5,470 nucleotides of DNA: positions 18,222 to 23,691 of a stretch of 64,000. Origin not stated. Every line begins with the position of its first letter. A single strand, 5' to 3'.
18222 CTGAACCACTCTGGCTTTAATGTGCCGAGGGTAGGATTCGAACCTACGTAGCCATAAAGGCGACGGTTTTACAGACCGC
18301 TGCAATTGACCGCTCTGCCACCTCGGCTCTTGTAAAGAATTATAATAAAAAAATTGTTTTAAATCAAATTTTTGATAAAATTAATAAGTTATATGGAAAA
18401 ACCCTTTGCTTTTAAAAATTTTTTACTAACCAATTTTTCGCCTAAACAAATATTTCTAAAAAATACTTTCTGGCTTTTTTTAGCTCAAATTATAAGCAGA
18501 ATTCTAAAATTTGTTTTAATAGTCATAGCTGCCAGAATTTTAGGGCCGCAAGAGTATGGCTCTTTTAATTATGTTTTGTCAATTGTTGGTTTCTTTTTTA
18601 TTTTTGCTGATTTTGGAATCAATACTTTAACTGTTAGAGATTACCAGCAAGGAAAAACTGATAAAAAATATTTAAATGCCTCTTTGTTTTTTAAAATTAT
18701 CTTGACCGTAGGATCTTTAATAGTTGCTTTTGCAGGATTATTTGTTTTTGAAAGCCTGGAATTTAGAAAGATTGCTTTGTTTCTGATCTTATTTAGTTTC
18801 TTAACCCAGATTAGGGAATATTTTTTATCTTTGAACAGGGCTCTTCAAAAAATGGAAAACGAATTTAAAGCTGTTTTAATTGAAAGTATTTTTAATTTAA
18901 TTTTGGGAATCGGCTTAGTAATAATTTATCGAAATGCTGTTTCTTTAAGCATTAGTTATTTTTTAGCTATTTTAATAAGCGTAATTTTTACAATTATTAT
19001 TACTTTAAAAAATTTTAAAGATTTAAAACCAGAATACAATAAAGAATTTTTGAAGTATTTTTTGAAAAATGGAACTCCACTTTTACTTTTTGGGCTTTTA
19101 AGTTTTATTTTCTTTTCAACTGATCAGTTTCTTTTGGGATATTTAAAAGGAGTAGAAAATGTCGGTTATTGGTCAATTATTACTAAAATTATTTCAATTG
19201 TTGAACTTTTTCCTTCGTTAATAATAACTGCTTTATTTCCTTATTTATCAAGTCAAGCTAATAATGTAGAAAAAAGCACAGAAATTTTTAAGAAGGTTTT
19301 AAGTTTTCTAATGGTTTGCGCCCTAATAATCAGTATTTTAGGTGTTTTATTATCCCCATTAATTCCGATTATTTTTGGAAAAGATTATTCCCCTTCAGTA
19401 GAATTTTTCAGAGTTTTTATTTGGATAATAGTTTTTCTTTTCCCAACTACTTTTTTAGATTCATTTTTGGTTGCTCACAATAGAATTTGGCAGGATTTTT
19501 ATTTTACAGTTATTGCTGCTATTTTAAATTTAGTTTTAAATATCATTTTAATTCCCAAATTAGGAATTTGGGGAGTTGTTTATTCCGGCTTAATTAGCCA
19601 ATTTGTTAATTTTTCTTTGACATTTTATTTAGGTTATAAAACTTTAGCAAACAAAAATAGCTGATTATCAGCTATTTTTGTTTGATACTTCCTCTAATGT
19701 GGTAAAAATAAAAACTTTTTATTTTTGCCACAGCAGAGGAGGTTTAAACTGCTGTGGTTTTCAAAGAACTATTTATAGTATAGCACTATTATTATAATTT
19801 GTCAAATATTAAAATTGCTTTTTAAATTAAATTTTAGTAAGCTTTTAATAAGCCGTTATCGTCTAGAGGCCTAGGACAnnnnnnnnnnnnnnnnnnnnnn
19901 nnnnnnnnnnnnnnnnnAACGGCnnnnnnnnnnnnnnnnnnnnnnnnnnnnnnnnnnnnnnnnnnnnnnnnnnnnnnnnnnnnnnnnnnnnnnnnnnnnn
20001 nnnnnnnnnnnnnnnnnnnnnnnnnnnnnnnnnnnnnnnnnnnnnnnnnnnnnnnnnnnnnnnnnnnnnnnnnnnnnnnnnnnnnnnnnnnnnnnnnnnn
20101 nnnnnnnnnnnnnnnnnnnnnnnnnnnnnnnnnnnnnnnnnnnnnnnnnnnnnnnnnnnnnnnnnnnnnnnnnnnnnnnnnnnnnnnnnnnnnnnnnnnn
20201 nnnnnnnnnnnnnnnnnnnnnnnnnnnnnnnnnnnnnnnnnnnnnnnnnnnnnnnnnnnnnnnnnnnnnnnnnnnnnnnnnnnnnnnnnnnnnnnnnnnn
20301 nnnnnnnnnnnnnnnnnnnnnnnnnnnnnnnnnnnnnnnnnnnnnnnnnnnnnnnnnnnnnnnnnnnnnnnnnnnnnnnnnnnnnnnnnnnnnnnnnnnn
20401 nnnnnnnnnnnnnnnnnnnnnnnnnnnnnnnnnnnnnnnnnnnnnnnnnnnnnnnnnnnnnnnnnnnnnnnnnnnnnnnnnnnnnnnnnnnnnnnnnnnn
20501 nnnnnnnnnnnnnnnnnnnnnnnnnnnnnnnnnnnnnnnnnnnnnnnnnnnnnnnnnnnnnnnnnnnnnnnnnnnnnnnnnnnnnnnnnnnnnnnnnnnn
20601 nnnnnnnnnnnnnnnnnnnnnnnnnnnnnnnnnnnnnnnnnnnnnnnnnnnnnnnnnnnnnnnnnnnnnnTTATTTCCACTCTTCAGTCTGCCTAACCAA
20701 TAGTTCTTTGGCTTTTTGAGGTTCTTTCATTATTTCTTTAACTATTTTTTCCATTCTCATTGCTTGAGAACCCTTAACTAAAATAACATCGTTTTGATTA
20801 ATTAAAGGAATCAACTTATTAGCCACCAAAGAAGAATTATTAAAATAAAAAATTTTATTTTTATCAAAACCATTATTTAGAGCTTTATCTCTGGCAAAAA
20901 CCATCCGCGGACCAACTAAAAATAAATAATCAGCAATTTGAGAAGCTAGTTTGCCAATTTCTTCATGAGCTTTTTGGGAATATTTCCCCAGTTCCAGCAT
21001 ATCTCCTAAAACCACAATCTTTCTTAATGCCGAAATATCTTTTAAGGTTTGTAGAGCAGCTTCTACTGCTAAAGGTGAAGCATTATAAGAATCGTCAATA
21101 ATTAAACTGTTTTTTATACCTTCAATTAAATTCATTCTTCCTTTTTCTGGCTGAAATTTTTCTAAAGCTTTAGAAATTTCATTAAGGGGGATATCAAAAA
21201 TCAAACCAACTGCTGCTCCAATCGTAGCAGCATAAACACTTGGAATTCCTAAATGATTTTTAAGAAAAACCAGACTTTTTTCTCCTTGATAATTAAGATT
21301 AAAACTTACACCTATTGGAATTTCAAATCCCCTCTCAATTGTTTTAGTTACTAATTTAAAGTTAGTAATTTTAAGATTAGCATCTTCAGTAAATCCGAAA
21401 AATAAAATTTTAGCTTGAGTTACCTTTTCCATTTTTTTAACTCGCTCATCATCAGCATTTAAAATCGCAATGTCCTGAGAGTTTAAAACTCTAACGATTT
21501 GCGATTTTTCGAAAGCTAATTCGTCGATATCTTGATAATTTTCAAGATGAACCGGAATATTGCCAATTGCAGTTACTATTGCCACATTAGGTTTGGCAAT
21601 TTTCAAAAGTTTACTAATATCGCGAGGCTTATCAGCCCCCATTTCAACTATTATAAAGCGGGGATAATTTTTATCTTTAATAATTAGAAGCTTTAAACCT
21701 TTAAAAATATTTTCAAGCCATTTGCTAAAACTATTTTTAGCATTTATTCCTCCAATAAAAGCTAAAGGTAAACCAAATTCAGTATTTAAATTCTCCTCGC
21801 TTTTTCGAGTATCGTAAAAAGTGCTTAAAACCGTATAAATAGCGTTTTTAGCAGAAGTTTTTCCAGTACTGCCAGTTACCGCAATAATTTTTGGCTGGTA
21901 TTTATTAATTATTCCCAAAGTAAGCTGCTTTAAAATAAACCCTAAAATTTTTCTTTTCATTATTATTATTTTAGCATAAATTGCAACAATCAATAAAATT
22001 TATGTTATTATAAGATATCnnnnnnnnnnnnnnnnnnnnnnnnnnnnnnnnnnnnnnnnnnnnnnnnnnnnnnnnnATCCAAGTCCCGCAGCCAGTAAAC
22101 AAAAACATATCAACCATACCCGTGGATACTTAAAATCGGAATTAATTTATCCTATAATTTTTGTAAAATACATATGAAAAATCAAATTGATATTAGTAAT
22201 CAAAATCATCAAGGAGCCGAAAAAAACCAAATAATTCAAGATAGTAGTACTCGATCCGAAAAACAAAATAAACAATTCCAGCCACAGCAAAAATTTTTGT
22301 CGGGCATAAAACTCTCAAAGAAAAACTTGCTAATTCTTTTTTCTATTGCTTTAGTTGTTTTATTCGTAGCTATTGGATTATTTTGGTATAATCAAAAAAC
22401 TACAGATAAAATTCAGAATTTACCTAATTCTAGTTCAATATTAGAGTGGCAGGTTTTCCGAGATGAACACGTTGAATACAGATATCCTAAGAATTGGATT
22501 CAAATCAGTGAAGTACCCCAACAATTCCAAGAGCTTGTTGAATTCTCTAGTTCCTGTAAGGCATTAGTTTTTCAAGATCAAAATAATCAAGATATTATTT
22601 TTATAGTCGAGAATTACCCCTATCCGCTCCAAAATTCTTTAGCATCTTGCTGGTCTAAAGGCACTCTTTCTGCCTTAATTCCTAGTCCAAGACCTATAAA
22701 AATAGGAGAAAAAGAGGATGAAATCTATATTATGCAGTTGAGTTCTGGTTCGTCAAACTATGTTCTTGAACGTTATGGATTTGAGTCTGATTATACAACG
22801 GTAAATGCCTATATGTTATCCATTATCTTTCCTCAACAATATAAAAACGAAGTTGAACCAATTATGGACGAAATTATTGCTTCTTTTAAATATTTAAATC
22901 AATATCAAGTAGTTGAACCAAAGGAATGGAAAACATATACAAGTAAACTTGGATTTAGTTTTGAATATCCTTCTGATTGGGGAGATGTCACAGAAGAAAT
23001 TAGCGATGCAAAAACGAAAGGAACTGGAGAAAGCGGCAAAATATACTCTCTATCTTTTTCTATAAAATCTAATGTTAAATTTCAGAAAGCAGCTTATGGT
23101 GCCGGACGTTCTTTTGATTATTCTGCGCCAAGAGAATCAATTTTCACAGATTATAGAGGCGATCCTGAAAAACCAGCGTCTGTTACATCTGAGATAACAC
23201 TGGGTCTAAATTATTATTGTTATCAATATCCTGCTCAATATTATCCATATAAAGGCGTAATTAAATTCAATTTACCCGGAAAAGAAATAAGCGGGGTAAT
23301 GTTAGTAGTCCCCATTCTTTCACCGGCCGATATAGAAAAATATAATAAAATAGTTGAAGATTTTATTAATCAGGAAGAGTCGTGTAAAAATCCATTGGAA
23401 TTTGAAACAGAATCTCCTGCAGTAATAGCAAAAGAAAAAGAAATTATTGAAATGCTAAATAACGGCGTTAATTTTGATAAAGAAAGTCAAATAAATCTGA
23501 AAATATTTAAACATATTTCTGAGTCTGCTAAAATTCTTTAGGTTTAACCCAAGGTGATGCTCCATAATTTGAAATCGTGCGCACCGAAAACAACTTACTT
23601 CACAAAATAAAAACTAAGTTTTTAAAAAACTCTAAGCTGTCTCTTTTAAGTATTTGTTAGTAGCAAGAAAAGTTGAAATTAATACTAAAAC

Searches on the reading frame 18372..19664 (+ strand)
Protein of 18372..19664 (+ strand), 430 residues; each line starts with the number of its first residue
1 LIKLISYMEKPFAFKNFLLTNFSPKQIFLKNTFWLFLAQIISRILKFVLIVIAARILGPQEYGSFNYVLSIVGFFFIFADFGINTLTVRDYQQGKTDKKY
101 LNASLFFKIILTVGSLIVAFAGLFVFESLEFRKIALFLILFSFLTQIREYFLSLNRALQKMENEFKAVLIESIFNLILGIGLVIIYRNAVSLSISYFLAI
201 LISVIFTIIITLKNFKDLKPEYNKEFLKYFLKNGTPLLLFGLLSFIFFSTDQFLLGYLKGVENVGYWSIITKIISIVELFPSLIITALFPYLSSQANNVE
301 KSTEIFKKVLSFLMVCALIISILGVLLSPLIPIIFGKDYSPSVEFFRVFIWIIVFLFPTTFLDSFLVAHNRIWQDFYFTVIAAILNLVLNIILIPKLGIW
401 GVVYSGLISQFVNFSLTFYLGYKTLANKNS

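Call 16: search_protein_families(library=pfam, proteins=[window:18372-19664:+], max_evalue=0.0001)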
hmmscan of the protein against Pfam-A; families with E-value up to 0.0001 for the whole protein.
window:18372-19664:+ (430 aa): 4 families
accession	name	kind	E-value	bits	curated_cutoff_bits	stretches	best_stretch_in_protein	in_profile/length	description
PF01943.22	Polysacc_synt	-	7.9e-36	124.3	28.2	1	29-294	2-272/274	Polysaccharide biosynthesis protein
PF13440.11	Polysacc_synt_3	-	4.6e-23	82.3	23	1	53-343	2-292/293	Polysaccharide biosynthesis protein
PF01554.23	MatE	-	3.1e-10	40.4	24.9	1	236-392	1-161/161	MatE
PF03023.19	MurJ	-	8.3e-07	28.4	27.4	1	57-425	5-403/451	Lipid II flippase MurJ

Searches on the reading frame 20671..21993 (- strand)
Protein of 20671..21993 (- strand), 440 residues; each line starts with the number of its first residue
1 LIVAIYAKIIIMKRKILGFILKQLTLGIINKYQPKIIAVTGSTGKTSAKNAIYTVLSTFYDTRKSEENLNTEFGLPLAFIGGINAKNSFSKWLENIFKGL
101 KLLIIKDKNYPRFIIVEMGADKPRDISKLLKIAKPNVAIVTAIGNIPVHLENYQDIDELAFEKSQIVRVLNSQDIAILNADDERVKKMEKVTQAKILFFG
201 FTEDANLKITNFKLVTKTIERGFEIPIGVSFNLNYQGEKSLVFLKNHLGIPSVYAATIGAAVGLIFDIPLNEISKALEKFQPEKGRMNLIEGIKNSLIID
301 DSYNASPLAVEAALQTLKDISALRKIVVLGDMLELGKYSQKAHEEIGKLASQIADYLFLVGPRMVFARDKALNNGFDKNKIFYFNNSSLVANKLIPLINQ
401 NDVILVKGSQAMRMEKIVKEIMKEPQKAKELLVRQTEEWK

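Call 16: search_protein_families(library=pfam, proteins=[window:20671-21993:-], max_evalue=0.0001)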
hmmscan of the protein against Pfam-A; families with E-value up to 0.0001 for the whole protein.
window:20671-21993:- (440 aa): 2 families
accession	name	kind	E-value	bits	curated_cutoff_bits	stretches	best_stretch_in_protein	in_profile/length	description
PF02875.26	Mur_ligase_C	-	3.2e-22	80.1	28.4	1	285-409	1-126/127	Mur ligase, glutamate ligase domain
PF08245.18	Mur_ligase_M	-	7.5e-22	78.7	24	1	39-216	1-163/200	Mur ligase middle domain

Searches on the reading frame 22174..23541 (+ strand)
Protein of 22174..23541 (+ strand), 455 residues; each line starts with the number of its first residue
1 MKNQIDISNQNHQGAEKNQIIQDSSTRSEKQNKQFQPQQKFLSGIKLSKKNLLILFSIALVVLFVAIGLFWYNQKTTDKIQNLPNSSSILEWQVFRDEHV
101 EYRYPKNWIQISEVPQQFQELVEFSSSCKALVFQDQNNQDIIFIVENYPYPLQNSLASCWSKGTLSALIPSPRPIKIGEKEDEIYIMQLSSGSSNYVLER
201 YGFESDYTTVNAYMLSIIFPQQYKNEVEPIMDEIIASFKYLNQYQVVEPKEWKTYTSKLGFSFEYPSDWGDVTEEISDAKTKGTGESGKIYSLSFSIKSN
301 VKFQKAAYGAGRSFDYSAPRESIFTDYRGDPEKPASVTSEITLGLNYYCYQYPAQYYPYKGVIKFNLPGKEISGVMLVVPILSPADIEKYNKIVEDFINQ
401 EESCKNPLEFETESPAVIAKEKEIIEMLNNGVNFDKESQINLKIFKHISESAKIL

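Call 16: search_protein_families(library=pfam, proteins=[window:22174-23541:+], max_evalue=0.0001)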
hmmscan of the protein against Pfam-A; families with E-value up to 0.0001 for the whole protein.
window:22174-23541:+ (455 aa): 1 family
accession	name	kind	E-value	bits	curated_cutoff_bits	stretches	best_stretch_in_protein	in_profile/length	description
PF18933.6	PsbP_2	-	3.6e-05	24.3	27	0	250-280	42-74/184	PsbP-like protein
